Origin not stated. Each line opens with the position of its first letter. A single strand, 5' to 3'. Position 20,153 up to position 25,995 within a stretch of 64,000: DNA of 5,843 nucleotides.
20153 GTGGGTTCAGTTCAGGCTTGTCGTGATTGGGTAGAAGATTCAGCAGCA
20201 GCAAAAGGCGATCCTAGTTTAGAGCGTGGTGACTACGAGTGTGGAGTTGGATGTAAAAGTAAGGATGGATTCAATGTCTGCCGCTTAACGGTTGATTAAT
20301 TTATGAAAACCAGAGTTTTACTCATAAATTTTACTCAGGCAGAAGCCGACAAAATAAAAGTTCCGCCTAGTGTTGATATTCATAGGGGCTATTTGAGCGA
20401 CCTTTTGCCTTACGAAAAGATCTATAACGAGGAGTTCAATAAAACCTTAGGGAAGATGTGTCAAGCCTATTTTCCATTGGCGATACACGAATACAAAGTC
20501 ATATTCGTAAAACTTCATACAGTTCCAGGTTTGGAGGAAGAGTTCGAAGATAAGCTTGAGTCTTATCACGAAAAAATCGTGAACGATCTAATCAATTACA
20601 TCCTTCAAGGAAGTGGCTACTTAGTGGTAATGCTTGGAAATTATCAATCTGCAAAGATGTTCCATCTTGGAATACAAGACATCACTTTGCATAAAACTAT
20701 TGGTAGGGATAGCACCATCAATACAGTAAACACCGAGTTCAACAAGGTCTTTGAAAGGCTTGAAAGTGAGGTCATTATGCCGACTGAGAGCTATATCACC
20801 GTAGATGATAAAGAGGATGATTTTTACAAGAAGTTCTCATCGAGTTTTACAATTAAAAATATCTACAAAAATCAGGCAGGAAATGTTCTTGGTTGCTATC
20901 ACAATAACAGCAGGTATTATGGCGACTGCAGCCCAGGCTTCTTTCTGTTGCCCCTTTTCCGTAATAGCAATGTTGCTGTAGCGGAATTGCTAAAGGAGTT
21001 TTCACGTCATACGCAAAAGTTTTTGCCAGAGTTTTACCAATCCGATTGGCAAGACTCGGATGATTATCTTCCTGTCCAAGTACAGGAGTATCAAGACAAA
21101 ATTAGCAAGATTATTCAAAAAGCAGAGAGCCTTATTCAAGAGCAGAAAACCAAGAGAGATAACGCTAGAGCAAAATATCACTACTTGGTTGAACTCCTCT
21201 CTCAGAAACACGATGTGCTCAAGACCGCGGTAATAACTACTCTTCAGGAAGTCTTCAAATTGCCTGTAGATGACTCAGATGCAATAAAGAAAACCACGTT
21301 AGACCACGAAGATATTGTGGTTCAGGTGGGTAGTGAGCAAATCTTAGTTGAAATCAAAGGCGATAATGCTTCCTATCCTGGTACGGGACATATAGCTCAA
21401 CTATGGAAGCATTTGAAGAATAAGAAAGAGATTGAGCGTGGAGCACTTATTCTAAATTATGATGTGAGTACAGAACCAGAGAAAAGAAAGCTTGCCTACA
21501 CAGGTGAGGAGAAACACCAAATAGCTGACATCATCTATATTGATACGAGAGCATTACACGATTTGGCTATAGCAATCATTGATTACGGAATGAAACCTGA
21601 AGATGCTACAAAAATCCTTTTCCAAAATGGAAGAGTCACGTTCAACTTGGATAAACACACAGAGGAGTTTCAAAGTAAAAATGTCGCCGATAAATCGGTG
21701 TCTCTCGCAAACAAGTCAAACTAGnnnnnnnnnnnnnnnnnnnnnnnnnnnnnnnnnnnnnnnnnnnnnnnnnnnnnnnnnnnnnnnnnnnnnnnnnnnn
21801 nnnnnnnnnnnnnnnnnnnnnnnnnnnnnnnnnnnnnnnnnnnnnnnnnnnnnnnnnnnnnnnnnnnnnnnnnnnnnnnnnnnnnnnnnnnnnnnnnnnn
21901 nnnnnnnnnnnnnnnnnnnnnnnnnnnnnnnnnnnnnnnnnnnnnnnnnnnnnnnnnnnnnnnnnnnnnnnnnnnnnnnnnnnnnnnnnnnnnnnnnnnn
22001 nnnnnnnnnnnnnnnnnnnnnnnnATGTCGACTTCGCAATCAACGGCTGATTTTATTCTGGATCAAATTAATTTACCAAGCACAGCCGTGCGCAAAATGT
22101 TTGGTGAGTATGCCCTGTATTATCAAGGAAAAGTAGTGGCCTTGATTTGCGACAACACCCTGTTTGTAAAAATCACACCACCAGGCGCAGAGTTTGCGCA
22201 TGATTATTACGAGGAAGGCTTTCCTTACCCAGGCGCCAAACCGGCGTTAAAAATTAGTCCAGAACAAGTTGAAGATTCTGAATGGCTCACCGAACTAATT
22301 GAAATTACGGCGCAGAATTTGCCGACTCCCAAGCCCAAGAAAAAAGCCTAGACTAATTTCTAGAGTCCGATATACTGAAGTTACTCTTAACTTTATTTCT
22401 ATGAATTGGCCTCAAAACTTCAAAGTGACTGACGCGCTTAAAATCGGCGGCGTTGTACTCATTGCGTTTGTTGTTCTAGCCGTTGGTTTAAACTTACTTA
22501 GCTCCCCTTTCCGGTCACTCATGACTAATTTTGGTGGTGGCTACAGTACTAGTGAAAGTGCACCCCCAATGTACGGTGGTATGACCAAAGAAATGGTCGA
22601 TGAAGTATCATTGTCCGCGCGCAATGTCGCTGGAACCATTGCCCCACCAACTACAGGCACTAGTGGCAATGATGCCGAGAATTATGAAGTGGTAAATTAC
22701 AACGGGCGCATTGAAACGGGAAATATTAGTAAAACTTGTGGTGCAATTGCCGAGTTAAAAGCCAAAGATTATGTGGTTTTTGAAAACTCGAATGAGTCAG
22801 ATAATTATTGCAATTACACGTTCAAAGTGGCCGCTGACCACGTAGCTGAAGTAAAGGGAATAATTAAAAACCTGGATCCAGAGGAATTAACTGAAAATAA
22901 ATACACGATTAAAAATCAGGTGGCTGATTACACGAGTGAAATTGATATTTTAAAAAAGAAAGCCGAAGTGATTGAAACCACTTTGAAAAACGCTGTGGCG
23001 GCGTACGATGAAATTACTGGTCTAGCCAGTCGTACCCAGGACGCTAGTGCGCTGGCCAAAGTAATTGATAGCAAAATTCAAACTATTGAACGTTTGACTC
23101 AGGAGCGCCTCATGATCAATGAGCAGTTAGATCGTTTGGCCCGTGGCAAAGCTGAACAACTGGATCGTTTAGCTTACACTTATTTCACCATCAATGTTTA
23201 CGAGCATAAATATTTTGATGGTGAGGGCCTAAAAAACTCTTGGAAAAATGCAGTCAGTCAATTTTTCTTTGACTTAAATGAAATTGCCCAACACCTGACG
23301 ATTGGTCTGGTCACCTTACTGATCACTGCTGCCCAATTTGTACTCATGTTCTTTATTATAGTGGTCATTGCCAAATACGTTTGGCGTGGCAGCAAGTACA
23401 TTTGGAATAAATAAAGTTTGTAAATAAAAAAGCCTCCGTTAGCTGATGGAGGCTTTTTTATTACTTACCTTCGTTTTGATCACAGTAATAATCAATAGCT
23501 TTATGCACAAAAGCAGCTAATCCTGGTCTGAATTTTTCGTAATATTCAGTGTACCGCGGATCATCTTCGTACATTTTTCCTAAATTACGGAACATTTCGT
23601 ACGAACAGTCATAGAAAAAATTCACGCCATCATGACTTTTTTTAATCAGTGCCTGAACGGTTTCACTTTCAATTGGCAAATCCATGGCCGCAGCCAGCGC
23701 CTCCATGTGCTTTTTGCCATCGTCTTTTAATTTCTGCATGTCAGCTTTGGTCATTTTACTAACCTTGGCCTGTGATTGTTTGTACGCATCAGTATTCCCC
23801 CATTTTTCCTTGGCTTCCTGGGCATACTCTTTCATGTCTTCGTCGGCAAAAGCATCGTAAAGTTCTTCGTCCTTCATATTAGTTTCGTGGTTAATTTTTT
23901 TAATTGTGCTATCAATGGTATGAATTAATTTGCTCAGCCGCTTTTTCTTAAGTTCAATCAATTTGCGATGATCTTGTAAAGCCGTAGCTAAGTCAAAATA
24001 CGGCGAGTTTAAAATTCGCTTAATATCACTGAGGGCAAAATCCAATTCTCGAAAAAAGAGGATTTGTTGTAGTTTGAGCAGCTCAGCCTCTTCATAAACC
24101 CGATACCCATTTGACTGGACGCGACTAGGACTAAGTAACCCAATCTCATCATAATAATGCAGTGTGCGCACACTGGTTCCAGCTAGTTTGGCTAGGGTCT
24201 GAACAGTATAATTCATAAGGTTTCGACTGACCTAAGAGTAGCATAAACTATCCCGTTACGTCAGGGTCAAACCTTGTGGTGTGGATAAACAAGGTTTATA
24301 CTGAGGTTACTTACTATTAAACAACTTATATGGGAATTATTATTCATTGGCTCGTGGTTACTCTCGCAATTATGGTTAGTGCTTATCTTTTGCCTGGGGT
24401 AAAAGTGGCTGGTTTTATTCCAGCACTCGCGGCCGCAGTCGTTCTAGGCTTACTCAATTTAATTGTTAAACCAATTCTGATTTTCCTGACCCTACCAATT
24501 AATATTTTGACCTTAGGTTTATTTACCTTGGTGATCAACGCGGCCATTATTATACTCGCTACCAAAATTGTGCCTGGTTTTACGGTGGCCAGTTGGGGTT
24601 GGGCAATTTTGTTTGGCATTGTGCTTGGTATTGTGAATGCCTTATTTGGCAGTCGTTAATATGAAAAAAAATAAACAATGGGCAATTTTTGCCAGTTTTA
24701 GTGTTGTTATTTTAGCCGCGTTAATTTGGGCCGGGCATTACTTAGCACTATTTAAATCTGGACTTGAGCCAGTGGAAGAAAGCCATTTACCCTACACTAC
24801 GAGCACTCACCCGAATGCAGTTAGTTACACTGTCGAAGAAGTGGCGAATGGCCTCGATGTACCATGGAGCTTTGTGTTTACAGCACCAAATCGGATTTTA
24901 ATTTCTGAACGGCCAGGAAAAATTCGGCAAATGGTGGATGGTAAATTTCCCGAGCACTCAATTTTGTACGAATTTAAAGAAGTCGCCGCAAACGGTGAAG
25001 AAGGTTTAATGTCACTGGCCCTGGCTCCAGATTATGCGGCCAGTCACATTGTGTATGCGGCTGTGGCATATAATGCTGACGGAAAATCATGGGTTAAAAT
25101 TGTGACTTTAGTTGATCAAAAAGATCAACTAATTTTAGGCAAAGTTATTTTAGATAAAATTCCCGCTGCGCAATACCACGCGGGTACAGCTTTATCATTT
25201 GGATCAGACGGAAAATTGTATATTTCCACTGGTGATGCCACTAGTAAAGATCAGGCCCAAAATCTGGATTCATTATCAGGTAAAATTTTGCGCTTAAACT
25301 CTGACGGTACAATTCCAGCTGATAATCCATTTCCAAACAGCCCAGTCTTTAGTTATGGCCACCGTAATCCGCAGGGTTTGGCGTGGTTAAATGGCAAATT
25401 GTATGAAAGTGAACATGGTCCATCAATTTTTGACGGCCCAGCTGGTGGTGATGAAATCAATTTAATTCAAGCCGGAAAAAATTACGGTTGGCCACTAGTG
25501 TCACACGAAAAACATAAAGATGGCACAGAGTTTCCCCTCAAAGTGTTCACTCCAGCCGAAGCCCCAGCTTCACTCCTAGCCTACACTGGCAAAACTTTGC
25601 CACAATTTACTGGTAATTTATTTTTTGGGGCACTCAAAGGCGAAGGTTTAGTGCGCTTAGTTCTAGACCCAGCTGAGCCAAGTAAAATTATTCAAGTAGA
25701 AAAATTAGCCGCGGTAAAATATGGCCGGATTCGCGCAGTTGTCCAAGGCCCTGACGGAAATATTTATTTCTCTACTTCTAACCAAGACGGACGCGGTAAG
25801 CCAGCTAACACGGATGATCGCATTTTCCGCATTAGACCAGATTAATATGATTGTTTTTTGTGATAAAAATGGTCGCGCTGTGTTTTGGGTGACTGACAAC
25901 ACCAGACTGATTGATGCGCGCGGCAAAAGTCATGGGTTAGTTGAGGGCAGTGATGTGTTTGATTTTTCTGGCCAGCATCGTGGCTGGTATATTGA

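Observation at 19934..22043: Compositionally distinct islet inserted 3' of tRNA-Ser encoding a coiled-coil PD-(D/E)xK nuclease-like protein: candidate novel defence module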

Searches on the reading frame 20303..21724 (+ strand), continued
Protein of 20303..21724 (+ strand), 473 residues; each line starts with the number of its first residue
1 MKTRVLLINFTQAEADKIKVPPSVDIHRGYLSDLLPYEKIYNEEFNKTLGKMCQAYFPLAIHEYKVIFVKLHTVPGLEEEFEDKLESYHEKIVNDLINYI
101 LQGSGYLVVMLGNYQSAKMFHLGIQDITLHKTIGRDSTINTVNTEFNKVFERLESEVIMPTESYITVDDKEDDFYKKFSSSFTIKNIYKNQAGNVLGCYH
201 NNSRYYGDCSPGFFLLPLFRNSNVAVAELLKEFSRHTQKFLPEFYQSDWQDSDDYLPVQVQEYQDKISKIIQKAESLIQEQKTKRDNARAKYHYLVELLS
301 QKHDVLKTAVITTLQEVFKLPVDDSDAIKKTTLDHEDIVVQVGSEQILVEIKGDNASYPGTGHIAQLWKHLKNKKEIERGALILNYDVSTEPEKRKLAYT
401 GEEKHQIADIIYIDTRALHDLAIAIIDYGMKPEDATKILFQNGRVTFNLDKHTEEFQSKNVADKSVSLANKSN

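Call 86: search_dna_similar(query=window:20303-21721:+, collection=phages, mode=protein, max_evalue=0.001, max_rows=15)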
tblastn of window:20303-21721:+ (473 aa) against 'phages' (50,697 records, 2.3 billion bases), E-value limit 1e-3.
Records with a match: 1; places in all: 1; records where one place covers at least 80% of the query: 0.
Best place of each record, by identity: <60% 1.
By first word of the organism name: Bacteriophage 1.
By host as written in the record: - 1.
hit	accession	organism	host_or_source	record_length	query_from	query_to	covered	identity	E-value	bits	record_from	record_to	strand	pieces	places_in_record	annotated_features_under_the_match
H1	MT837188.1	Bacteriophage sp.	human fecal samples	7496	214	447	49%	26.1%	1e-4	50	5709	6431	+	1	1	record has no annotation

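Call 87: find_related_loci(query=A1, collection=viral_contigs, flank=8000)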
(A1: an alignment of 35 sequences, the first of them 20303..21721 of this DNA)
Query A1 (473 aa) in viral_contigs; peptide patterns used: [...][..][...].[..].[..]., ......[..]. (x = any residue, [..] = any of these).
17 stretches matched a pattern, but none encodes a relative of the query by tblastn (E <= 1e-3).

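Call 103: search_protein_families(library=ncbifam, alignment_id=A6, max_evalue=0.01)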
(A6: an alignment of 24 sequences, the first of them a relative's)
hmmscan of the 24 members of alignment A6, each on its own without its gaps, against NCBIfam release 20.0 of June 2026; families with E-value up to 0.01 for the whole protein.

A. member 1, P0128 (573 aa): 0 families

B. families by the number of members that match (of 24 scanned): 1 family
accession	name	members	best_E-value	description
NF041120.1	RqcH_arch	1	0.00085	ribosome rescue protein RqcH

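Call 105: search_solved_structures(query=A6, max_evalue=1)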
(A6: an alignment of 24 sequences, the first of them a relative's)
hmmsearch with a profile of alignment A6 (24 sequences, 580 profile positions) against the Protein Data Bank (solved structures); distinct sequences matched with E-value up to 1: 14.
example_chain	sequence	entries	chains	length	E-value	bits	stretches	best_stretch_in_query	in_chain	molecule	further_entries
4ujc_AB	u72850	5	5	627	0.034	15.6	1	503-561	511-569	EIF5B | Eukaryotic translation initiation factor 5B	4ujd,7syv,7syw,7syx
7tql_1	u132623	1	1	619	0.045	15.2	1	504-561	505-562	Eukaryotic translation initiation factor 5B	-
9kn6_5B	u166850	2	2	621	0.045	15.2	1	504-561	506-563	Eukaryotic translation initiation factor 5B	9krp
1jny_A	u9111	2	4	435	0.11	13.9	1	510-571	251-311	Elongation factor 1-alpha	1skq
5zvm_A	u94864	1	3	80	0.18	13.2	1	297-347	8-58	Spike glycoprotein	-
2bez_C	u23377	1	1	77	0.22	12.9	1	298-347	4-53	Spike glycoprotein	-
4s0j_A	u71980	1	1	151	0.28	12.6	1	11-56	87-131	Threonine--tRNA ligase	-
4s0l_A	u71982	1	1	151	0.3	12.5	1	11-56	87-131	Threonine--tRNA ligase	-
2crv_A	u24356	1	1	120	0.4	12.1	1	504-573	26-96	Translation initiation factor IF-2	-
3wy9_A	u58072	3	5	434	0.4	12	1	508-570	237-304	Elongation factor 1-alpha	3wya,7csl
1wnc_A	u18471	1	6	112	0.42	12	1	300-348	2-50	E2 glycoprotein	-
7anu_A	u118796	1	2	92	0.47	11.8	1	523-565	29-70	Pbp11 protein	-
1zv8_A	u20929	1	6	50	0.48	11.8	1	301-346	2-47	E2 glycoprotein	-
1k1f_A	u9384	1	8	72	0.55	11.6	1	299-338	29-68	BREAKPOINT CLUSTER REGION PROTEIN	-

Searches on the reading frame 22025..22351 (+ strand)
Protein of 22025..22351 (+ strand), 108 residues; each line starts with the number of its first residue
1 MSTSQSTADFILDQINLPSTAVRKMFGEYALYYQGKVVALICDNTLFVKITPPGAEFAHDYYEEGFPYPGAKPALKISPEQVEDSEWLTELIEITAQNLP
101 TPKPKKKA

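Call 4: search_protein_families(library=pfam, proteins=[window:22025-22351:+], max_evalue=0.1)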
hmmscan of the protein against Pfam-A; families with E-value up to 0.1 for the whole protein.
window:22025-22351:+ (108 aa): 3 families
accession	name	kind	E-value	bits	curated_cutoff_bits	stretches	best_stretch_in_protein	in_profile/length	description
PF04993.18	TfoX_N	-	2.7e-11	43.9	30.1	1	19-95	8-87/91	TfoX N-terminal domain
PF20356.3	DUF6651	-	0.025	15.6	27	1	6-54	23-71/113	Family of unknown function (DUF6651)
PF14268.11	YoaP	-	0.071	13.1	25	0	26-38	20-32/44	YoaP-like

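Call 48: find_encoding_contigs(protein=window:22025-22348:+, flank=6000, max_places=8)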
Protein window:22025-22348:+ (108 aa): 1 contig read that carries it; 1 place shown.
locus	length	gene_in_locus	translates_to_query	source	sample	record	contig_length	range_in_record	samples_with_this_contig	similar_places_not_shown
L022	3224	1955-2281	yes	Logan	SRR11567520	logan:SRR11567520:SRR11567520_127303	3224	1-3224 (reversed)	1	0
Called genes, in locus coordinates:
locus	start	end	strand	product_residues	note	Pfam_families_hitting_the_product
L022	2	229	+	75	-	?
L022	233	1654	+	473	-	-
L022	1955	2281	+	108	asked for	PF04993:TfoX_N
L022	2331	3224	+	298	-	?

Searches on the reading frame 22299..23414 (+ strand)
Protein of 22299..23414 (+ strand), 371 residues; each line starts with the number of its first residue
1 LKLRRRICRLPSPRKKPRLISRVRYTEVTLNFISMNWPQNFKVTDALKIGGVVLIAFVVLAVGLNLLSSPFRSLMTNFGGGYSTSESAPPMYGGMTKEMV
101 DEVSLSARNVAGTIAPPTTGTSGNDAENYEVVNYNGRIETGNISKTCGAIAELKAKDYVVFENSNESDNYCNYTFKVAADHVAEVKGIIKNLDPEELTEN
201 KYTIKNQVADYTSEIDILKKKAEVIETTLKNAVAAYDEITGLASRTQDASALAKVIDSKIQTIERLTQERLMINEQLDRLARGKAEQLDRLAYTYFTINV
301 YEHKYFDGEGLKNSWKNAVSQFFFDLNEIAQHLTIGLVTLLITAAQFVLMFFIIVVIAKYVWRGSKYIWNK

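Call 4: search_protein_families(library=pfam, proteins=[window:22299-23414:+], max_evalue=0.1)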
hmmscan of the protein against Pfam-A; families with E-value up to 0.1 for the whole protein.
window:22299-23414:+ (371 aa): 0 families

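Call 5: search_protein_families(library=padloc, proteins=[window:22299-23414:+], max_evalue=1)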
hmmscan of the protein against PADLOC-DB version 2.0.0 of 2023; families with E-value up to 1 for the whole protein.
window:22299-23414:+ (371 aa): 1 family
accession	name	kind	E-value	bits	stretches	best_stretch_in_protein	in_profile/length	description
PDLC03859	LmuB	-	0.0035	14.6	1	157-280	327-461/611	-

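Call 6: search_protein_families(library=ncbifam, proteins=[window:22299-23414:+], max_evalue=1)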
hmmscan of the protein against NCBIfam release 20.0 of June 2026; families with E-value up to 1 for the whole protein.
window:22299-23414:+ (371 aa): 5 families
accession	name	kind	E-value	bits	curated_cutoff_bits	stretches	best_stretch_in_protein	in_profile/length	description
NF045487.1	ASRP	equivalog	0.0029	16.3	300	1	195-290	358-450/593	archaea-specific SMC-related protein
TIGR01843.1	type_I_hlyD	subfamily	0.0039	16.2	208.65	1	182-286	101-206/422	HlyD family type I secretion periplasmic adaptor subunit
TIGR04523.1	Mplasa_alph_rch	subfamily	0.0096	13.9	270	1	191-285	453-548/745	helix-rich protein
NF003422.0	PRK04863.1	equivalog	0.015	12.8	699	1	198-279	389-467/1486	chromosome partition protein MukB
NF010077.0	PRK13559.1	subfamily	0.03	13.2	361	1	224-277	176-228/364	hypothetical protein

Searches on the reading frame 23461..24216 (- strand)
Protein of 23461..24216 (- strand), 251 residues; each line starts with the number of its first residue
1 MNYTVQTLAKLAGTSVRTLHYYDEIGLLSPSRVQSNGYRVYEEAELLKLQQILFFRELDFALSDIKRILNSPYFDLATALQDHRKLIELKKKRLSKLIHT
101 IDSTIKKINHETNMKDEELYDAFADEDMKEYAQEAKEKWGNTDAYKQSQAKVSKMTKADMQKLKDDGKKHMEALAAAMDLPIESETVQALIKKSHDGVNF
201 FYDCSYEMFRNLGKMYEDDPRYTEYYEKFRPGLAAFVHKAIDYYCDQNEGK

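Call 4: search_protein_families(library=pfam, proteins=[window:23461-24216:-], max_evalue=0.1)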
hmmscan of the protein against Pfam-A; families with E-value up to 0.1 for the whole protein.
window:23461-24216:- (251 aa): 4 families
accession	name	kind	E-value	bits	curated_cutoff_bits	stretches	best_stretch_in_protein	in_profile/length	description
PF07739.18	TipAS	-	6.2e-36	123.9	23.8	1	131-244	1-117/117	TipAS antibiotic-recognition domain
PF13411.12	MerR_1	-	1.1e-16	61.1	21.6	1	3-70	1-67/69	MerR HTH family regulatory protein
PF00376.29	MerR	-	2.8e-13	49.9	28.2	1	5-41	2-38/38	MerR family regulatory protein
PF09278.17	MerR-DNA-bind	-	4.4e-05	24.5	25.4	1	48-109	3-63/65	MerR, DNA binding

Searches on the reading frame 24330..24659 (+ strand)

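Call 90: search_protein_families(library=pfam, proteins=[window:24330-24659:+], max_evalue=0.001)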
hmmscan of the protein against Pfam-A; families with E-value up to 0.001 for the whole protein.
window:24330-24659:+ (109 aa): 1 family
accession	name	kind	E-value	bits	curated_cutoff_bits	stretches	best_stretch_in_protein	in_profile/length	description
PF04020.18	Phage_holin_4_2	-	5.7e-32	110.9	28.8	1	1-105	1-105/105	Mycobacterial 4 TMS phage holin, superfamily IV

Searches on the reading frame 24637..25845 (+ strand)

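Call 90: search_protein_families(library=pfam, proteins=[window:24637-25845:+], max_evalue=0.001)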
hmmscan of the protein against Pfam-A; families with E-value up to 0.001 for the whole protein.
window:24637-25845:+ (402 aa): 1 family
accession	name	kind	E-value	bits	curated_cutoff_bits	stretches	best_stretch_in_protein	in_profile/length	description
PF07995.17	GSDH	-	1.6e-84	284.5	25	1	73-386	1-329/332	Glucose / Sorbosone dehydrogenase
